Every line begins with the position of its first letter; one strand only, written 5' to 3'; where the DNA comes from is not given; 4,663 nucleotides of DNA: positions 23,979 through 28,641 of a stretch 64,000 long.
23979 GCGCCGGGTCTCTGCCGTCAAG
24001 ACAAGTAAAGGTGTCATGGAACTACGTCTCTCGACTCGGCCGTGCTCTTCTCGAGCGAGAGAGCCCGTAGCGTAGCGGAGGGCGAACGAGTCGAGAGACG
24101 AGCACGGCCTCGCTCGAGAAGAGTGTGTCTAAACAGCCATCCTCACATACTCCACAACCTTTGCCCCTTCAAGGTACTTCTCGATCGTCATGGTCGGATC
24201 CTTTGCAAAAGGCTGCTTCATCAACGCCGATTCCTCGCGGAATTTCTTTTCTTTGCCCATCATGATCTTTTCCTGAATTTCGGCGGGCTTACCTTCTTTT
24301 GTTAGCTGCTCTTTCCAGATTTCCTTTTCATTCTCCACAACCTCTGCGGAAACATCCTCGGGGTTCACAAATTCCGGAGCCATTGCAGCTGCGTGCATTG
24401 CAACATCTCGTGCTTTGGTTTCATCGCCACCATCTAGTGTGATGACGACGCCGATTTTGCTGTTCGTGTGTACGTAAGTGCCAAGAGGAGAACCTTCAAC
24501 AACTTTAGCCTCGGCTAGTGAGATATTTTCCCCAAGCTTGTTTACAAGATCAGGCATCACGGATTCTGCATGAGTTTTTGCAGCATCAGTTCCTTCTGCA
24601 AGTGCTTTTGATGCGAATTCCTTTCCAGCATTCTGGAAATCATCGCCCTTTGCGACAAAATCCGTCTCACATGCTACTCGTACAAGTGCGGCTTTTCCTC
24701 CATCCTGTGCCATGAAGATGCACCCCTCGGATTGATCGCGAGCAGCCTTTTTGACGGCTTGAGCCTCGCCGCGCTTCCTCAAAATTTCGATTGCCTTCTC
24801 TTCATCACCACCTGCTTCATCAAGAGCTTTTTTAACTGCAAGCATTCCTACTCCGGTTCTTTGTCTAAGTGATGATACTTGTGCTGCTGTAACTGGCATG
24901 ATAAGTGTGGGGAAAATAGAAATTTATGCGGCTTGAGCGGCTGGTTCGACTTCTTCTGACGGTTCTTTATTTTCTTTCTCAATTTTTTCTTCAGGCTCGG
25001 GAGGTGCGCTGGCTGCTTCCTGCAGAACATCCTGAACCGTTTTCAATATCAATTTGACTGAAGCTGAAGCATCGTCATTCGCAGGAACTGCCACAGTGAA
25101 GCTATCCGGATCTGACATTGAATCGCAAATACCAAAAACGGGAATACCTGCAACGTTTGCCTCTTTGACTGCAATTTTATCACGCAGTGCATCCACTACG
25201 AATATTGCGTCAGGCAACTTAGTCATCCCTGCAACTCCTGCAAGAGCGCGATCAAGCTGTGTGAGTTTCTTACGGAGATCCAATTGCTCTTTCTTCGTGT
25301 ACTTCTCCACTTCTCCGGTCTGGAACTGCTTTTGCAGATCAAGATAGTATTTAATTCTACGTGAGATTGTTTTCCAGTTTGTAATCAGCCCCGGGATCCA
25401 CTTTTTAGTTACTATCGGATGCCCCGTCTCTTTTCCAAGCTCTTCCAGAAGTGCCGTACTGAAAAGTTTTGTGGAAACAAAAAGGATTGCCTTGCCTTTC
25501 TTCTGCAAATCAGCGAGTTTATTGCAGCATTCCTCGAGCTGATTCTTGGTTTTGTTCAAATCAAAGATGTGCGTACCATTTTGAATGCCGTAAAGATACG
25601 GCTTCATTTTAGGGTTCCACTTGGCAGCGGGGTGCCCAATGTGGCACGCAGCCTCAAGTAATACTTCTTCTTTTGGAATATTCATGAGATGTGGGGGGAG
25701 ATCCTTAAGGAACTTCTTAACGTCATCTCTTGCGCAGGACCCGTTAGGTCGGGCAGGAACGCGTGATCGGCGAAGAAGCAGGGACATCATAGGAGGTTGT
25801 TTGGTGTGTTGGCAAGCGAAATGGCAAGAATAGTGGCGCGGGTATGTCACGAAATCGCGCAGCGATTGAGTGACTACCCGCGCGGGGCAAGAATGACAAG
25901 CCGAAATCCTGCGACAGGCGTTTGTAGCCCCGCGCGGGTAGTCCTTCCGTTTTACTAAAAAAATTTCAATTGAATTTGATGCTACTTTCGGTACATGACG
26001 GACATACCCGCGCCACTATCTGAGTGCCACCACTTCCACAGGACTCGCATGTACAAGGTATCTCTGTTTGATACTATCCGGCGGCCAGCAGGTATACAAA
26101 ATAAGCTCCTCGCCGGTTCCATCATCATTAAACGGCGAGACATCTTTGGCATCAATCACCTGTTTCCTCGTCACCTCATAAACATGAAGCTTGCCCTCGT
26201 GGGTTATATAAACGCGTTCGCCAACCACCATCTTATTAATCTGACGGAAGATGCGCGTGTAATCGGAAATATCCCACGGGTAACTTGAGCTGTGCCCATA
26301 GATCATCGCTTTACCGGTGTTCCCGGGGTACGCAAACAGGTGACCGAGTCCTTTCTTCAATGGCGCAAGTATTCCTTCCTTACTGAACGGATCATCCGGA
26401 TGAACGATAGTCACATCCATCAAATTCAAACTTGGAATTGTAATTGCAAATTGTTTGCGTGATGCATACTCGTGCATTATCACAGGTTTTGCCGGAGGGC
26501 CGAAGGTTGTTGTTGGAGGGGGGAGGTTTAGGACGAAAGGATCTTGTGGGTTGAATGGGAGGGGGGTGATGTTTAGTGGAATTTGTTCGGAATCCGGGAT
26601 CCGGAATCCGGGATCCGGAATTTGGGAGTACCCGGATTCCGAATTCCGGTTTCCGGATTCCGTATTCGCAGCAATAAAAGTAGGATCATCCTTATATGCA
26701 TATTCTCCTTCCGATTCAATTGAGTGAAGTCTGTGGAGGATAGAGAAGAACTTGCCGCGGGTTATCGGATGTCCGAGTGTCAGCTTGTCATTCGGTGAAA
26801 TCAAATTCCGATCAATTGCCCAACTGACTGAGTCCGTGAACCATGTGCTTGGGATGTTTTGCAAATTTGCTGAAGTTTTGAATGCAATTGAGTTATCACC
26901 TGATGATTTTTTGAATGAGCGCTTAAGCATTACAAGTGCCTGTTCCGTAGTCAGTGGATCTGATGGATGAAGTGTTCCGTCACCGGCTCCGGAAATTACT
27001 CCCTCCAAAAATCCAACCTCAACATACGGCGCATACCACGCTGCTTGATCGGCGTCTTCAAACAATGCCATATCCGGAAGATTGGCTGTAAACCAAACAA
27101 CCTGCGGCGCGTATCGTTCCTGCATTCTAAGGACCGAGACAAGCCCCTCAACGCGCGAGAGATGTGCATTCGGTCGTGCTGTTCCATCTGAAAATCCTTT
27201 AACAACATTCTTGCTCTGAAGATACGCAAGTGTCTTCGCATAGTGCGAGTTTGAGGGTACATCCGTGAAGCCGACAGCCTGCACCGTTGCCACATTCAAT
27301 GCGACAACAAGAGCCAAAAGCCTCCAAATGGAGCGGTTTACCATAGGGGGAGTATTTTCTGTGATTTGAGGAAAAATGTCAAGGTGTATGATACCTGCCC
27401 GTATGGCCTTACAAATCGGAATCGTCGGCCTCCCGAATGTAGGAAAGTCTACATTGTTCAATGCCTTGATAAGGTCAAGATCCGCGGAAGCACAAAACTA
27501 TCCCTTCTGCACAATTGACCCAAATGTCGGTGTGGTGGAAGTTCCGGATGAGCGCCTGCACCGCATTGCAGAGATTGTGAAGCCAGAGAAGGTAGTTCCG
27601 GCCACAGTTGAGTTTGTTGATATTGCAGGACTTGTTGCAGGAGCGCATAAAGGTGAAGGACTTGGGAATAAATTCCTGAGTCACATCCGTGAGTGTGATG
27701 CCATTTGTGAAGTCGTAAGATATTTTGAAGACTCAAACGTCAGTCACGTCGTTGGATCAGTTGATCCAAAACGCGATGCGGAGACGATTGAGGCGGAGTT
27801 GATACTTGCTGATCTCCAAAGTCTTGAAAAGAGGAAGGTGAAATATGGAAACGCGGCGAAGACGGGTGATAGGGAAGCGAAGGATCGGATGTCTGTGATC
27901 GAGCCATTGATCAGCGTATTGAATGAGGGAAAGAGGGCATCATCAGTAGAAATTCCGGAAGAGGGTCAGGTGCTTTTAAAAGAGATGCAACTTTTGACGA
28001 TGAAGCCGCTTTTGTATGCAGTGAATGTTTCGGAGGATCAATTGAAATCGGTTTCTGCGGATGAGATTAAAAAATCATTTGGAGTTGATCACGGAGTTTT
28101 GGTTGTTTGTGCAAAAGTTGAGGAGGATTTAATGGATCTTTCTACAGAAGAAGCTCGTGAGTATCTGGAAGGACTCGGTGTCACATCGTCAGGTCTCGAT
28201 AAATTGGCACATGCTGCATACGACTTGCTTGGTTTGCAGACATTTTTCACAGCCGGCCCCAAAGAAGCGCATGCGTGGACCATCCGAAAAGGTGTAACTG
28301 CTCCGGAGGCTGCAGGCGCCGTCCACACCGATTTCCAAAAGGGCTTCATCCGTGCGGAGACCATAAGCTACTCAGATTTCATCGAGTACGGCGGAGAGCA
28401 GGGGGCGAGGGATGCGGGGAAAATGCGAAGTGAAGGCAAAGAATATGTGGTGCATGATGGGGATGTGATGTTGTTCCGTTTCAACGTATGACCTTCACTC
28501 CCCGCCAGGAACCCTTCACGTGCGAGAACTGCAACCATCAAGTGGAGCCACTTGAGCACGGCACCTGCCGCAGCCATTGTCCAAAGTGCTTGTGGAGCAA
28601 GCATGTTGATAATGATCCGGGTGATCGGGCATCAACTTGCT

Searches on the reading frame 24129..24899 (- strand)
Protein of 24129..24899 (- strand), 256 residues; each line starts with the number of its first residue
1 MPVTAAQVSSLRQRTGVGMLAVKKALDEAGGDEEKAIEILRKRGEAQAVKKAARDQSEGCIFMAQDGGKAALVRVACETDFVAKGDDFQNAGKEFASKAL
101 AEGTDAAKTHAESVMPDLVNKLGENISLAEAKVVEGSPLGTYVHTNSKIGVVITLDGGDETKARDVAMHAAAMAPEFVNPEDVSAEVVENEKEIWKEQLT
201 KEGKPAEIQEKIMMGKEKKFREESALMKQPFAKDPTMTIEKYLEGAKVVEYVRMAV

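Call 55: search_protein_families(library=pfam, proteins=[window:24129-24899:-])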
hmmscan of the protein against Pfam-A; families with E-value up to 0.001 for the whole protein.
window:24129-24899:- (256 aa): 1 family
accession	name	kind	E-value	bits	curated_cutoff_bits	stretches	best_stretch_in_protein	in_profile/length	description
PF00889.24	EF_TS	-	8.3e-52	176.2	27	1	70-256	1-202/204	Elongation factor TS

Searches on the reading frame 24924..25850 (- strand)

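Call 55: search_protein_families(library=pfam, proteins=[window:24924-25850:-])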
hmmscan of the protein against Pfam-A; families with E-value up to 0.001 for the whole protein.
window:24924-25850:- (308 aa): 1 family
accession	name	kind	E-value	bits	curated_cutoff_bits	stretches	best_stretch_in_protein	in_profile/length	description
PF00318.25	Ribosomal_S2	-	2.3e-69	233.4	26.1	1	64-278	1-215/216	Ribosomal protein S2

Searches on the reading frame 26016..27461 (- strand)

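Call 55: search_protein_families(library=pfam, proteins=[window:26016-27461:-])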
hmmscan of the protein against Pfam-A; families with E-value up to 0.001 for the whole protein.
window:26016-27461:- (481 aa): 2 families
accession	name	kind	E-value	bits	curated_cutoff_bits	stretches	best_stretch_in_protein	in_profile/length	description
PF04203.18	Sortase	-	5.5e-20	71.8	26.6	1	340-475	1-125/125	Sortase domain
PF00395.25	SLH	-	1.3e-15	57.5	20.8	2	65-103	2-40/44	S-layer homology domain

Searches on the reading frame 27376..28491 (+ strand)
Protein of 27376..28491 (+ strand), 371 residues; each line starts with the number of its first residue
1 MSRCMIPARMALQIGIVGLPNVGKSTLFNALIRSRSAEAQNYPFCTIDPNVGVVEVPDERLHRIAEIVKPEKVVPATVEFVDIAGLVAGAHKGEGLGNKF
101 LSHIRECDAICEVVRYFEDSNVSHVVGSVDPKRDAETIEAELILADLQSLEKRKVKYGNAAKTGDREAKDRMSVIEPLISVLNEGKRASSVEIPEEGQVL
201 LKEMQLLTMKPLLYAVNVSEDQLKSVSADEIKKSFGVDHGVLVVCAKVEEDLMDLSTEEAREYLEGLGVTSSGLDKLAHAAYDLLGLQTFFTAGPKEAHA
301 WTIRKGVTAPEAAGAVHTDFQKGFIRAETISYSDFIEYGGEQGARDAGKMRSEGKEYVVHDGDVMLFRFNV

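Call 55: search_protein_families(library=pfam, proteins=[window:27376-28491:+])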
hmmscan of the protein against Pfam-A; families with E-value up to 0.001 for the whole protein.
window:27376-28491:+ (371 aa): 3 families
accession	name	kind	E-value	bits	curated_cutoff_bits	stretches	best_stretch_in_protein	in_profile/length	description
PF06071.19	YchF-GTPase_C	-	3.2e-39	133.4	27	1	287-370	1-84/84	Protein of unknown function (DUF933)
PF01926.29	MMR_HSR1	-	8.7e-23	81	21.9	1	13-118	1-86/113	50S ribosome-binding GTPase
PF02421.24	FeoB_N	-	3e-07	30.5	27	1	13-60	2-48/156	Ferrous iron transport protein B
